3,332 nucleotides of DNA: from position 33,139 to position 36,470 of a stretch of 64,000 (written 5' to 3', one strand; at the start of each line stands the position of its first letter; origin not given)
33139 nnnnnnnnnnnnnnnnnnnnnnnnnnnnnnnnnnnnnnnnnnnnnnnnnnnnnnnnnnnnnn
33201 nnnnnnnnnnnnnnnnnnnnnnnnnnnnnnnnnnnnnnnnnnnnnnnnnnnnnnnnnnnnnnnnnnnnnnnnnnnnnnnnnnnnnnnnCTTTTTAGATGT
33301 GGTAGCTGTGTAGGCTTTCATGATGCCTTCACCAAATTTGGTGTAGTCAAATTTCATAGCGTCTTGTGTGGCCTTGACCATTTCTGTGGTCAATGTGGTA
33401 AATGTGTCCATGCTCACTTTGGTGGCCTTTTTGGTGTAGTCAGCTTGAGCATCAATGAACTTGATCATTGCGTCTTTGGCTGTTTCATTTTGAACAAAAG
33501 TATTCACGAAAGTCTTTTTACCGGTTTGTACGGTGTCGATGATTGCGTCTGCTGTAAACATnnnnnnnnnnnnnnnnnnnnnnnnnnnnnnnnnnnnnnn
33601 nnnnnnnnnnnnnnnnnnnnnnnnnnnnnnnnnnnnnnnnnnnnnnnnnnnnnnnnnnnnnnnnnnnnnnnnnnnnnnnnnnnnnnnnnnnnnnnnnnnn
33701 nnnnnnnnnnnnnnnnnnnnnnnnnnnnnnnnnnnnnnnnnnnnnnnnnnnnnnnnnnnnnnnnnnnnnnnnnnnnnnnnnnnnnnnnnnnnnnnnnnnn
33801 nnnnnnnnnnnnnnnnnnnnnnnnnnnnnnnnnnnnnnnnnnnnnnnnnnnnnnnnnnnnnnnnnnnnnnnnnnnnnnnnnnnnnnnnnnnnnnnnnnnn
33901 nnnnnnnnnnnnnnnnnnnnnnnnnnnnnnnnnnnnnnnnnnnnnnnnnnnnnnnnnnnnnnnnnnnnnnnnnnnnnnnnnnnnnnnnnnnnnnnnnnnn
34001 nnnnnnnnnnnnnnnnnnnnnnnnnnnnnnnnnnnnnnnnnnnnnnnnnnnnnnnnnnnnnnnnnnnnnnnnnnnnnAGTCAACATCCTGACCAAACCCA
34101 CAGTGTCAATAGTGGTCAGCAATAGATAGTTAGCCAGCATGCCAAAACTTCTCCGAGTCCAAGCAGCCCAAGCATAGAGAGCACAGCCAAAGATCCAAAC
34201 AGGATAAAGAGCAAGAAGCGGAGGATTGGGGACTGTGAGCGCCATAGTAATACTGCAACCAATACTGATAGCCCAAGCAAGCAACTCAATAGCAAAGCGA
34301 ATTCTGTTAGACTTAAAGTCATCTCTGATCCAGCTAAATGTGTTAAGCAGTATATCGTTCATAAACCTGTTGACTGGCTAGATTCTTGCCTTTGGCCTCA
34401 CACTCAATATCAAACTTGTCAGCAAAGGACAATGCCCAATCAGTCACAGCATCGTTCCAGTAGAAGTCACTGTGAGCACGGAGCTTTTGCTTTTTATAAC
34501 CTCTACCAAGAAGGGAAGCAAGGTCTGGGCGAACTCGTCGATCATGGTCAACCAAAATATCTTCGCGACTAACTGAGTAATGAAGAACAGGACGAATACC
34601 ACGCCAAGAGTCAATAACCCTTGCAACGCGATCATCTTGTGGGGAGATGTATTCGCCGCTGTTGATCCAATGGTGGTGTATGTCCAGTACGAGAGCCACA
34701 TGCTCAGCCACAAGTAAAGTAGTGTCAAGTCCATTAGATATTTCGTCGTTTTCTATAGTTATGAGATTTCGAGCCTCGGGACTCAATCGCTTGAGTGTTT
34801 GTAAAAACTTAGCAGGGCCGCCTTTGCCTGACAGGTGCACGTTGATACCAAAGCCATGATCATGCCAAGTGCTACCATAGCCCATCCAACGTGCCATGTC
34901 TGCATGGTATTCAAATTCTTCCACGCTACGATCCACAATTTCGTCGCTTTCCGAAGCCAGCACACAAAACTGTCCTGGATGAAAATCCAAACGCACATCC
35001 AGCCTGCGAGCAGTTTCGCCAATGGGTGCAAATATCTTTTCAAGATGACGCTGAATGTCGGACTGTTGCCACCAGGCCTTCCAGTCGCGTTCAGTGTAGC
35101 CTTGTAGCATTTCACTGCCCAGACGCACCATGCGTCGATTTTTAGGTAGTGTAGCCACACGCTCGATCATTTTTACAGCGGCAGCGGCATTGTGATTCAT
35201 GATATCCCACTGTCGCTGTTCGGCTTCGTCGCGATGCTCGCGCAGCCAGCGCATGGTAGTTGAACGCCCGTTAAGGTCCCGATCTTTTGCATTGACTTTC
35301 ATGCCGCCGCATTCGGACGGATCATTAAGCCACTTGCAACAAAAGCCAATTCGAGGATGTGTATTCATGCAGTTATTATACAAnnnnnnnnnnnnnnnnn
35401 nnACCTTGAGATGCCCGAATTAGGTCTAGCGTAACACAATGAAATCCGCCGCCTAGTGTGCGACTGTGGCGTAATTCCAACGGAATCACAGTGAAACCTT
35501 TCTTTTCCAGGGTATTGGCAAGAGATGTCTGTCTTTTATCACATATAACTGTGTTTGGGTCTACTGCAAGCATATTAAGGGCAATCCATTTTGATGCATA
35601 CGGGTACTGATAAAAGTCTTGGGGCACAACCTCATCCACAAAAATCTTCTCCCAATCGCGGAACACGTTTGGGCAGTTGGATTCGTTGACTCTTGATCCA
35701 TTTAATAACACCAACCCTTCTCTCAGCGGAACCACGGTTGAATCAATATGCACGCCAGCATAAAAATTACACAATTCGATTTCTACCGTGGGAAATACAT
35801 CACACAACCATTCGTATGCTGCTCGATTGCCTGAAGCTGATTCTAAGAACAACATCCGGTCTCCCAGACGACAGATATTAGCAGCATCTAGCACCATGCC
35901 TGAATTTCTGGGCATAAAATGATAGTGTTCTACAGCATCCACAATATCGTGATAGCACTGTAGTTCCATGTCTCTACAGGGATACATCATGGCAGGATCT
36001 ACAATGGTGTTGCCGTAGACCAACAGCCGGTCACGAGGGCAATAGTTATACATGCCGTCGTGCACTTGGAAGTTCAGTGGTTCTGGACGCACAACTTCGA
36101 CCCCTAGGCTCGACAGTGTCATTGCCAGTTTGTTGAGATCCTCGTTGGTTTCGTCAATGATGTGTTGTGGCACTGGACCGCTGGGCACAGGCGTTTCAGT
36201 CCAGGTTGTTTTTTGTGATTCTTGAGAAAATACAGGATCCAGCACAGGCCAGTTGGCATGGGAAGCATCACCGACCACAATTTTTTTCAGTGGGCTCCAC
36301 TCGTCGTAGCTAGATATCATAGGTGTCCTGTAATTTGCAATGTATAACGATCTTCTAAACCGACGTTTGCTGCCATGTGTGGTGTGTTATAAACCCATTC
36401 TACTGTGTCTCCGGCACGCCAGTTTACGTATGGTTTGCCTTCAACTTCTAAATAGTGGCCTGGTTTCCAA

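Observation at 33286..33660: Phasin-like gene apparently wired to the host PhaR carbon-storage repressor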

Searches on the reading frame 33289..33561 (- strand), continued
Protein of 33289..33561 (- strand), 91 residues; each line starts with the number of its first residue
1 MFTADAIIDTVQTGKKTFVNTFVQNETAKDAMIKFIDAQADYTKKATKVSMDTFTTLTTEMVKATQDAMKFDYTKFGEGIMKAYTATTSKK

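Call 84: search_protein_families(library=pfam, proteins=[P0281, P0285, P0283, P0277, P0282, P0287, P0289, P0271], max_evalue=0.1)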
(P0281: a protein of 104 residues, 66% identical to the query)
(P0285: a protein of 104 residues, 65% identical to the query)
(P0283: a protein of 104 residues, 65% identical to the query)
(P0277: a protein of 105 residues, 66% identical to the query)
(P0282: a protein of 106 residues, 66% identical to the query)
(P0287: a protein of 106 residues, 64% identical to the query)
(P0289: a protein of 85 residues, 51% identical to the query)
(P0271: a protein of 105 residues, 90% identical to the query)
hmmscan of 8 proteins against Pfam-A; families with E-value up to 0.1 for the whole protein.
P0281 (104 aa): 4 families
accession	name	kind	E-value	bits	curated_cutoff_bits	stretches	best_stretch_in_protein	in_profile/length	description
PF09361.15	Phasin_2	-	7.8e-06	26.5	24.9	1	5-70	30-94/100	Phasin protein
PF13479.12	AAA_24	-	0.01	16.1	27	1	20-86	46-116/195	AAA domain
PF20715.2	DUF6827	-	0.03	14.5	26.9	1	9-67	56-116/158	Domain of unknown function (DUF6827)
PF13012.11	MitMem_reg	-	0.044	14.1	26.6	1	4-88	7-93/113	Maintenance of mitochondrial structure and function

P0285 (104 aa): 4 families
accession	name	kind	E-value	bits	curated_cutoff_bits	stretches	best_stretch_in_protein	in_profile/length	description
PF09361.15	Phasin_2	-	1e-05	26.1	24.9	1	11-70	36-94/100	Phasin protein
PF13479.12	AAA_24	-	0.0078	16.5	27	1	22-86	46-116/195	AAA domain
PF20715.2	DUF6827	-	0.024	14.8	26.9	1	8-67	55-116/158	Domain of unknown function (DUF6827)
PF13012.11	MitMem_reg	-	0.074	13.4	26.6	1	4-88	7-93/113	Maintenance of mitochondrial structure and function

P0283 (104 aa): 6 families
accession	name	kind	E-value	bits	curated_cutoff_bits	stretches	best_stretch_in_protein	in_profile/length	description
PF09361.15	Phasin_2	-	0.00024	21.7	24.9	1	30-70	54-94/100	Phasin protein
PF13479.12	AAA_24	-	0.0062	16.8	27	1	20-87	46-117/195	AAA domain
PF17879.7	DNA_ligase_C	-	0.021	15.3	25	0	49-74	39-64/109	DNA ligase C-terminal domain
PF07996.16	T4SS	-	0.022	15.6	24.7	1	4-86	24-115/197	Type IV secretion system proteins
PF07608.17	DUF1571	-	0.031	14.1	27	1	32-91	128-186/208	Protein of unknown function (DUF1571)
PF23461.1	ZMYND11_CC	-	0.032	15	27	0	40-70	5-35/54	ZMYND11 protein coiled-coil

P0277 (105 aa): 4 families
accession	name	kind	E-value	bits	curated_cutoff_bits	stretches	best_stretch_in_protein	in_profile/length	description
PF15984.10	Collagen_mid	-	0.0062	16.8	31.1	1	38-86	80-128/198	Bacterial collagen, middle region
PF04948.18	Pox_A51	-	0.018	14.4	20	1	11-66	18-75/337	Poxvirus A51 protein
PF09361.15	Phasin_2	-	0.046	14.4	24.9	1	4-69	26-94/100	Phasin protein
PF24493.1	INTS4_8HBD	-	0.046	13.8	27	1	11-84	19-92/202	INTS4 8 helical bundle domain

P0282 (106 aa): 5 families
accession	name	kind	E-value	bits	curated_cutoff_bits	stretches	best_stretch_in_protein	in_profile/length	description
PF09361.15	Phasin_2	-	2.7e-05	24.7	24.9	1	5-70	30-94/100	Phasin protein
PF13012.11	MitMem_reg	-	0.0058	16.9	26.6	1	4-101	7-104/113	Maintenance of mitochondrial structure and function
PF13479.12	AAA_24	-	0.021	15.1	27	1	20-85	46-115/195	AAA domain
PF07608.17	DUF1571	-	0.023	14.6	27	1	22-91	120-186/208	Protein of unknown function (DUF1571)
PF07996.16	T4SS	-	0.031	15.1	24.7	1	4-91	24-120/197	Type IV secretion system proteins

P0287 (106 aa): 5 families
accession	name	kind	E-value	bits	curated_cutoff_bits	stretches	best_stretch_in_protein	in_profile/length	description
PF09361.15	Phasin_2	-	0.0016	19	24.9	1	6-69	31-93/100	Phasin protein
PF10388.15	YkuI_C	-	0.024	14.9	26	1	18-83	1-63/166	EAL-domain associated signalling protein domain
PF13012.11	MitMem_reg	-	0.044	14.1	26.6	1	4-89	7-94/113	Maintenance of mitochondrial structure and function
PF17879.7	DNA_ligase_C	-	0.051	14.1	25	0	49-77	39-67/109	DNA ligase C-terminal domain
PF15021.11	SHLD1_C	-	0.052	14.1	27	1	20-79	4-60/120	Shieldin complex subunit 1, C-terminal domain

P0289 (85 aa): 2 families
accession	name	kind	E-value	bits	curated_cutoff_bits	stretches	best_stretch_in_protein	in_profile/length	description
PF09324.15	Sec7-like_HDS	-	0.0089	16.3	23.5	1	25-69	34-78/84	Mon2/Sec7/BIG1-like, HDS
PF09361.15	Phasin_2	-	0.014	16.1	24.9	1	14-69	42-93/100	Phasin protein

P0271 (105 aa): 3 families
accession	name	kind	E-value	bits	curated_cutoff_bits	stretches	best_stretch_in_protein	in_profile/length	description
PF09361.15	Phasin_2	-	0.004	17.8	24.9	1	30-69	55-94/100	Phasin protein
PF15984.10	Collagen_mid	-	0.04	14.1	31.1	1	39-84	81-126/198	Bacterial collagen, middle region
PF23135.2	TRI4_N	-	0.071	13.6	27.8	0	2-23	37-58/61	TRI4 N-terminal domain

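Call 86: find_encoding_contigs(protein=P0282, flank=4000, max_places=3)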
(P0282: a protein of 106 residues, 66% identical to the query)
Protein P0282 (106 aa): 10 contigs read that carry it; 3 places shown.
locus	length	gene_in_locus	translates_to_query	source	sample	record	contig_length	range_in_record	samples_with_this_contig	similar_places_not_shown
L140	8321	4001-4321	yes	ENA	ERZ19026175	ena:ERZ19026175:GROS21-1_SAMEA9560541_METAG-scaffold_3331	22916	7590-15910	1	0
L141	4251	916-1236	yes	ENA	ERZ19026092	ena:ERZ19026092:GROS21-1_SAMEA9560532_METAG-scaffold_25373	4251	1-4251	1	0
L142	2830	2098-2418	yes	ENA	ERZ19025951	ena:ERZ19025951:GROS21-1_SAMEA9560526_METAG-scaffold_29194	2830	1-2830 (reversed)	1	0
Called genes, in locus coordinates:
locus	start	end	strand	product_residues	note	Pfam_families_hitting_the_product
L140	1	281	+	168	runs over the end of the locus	-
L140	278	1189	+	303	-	-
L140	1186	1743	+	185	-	-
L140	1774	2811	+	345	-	PF03851:UvdE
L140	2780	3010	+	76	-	-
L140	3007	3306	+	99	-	-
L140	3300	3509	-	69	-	-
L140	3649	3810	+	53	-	-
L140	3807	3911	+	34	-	-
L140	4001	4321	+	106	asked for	-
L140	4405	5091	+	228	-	-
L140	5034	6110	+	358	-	-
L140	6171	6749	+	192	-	PF00574:CLP_protease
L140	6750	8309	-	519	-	-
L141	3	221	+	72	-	?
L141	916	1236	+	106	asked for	-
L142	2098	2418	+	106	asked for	-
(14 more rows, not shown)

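Call 87: find_encoding_contigs(protein=P0281, flank=2000, max_places=2)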
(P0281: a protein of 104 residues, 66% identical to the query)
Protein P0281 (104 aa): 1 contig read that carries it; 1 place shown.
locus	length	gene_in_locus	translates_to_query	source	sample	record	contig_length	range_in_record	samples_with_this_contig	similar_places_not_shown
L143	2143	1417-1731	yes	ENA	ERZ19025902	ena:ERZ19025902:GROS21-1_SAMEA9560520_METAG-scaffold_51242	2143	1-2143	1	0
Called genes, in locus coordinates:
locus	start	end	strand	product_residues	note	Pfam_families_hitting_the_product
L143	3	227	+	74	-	?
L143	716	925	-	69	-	-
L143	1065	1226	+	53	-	-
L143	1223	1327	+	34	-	-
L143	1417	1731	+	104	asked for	PF09361:Phasin_2 (weak)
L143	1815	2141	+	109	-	?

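Call 95: search_dna_similar(query=P0281, collection=phages, mode=protein, max_evalue=0.1, max_rows=15)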
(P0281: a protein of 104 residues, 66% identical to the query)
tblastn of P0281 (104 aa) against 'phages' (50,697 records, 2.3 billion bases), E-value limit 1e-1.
No match.

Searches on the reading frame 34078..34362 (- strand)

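Call 6: search_protein_families(library=pfam, proteins=[window:34078-34362:-], max_evalue=1)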
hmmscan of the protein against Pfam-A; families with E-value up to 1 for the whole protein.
window:34078-34362:- (95 aa): 2 families
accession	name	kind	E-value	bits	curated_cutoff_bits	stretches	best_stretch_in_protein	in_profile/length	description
PF14256.11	YwiC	-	0.0032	18.2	25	1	9-87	46-120/126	YwiC-like protein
PF19744.4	DUF6232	-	0.13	13.2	27.4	1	14-71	31-82/117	Family of unknown function (DUF6232)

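Call 7: search_protein_families(library=phrogs, proteins=[window:34078-34362:-], max_evalue=0.1)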
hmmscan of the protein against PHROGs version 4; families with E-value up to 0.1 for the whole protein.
window:34078-34362:- (95 aa): 0 families

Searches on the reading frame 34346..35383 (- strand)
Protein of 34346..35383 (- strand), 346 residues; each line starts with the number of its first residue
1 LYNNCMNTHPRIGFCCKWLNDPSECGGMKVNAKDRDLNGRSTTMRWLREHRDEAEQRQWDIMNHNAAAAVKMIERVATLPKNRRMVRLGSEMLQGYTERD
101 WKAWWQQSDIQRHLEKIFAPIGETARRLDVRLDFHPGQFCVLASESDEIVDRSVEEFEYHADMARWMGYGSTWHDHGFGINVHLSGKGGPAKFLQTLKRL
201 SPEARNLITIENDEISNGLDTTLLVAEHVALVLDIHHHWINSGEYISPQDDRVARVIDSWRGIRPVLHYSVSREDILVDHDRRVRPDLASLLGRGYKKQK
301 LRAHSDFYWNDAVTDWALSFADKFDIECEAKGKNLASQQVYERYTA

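Call 6: search_protein_families(library=pfam, proteins=[window:34346-35383:-], max_evalue=1)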
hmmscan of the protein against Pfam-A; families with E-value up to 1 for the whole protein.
window:34346-35383:- (346 aa): 1 family
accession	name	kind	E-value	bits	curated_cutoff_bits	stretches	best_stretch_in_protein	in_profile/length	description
PF03851.20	UvdE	-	8.5e-31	107.6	24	1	47-287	25-267/275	UV-endonuclease UvdE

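Call 7: search_protein_families(library=phrogs, proteins=[window:34346-35383:-], max_evalue=0.1)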
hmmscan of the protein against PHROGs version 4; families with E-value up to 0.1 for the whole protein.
window:34346-35383:- (346 aa): 2 families
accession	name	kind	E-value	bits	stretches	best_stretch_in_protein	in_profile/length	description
phrog_8420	-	DNA, RNA and nucleotide metabolism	1.1e-70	239.1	1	12-342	3-305/309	endonuclease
phrog_22770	-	unknown function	0.028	15.4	1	130-151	16-37/65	-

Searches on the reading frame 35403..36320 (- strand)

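Call 6: search_protein_families(library=pfam, proteins=[window:35403-36320:-], max_evalue=1)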
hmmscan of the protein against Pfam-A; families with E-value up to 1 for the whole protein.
window:35403-36320:- (306 aa): 1 family
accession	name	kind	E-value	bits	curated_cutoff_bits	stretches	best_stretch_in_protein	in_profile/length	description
PF02274.22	ADI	-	0.00036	20.1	22.8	1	247-302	322-377/377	Arginine deiminase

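Call 7: search_protein_families(library=phrogs, proteins=[window:35403-36320:-], max_evalue=0.1)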
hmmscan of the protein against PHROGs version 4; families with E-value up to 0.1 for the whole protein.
window:35403-36320:- (306 aa): 1 family
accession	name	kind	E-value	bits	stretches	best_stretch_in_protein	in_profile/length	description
phrog_25854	-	unknown function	5.4e-29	102.6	1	51-304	47-317/323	-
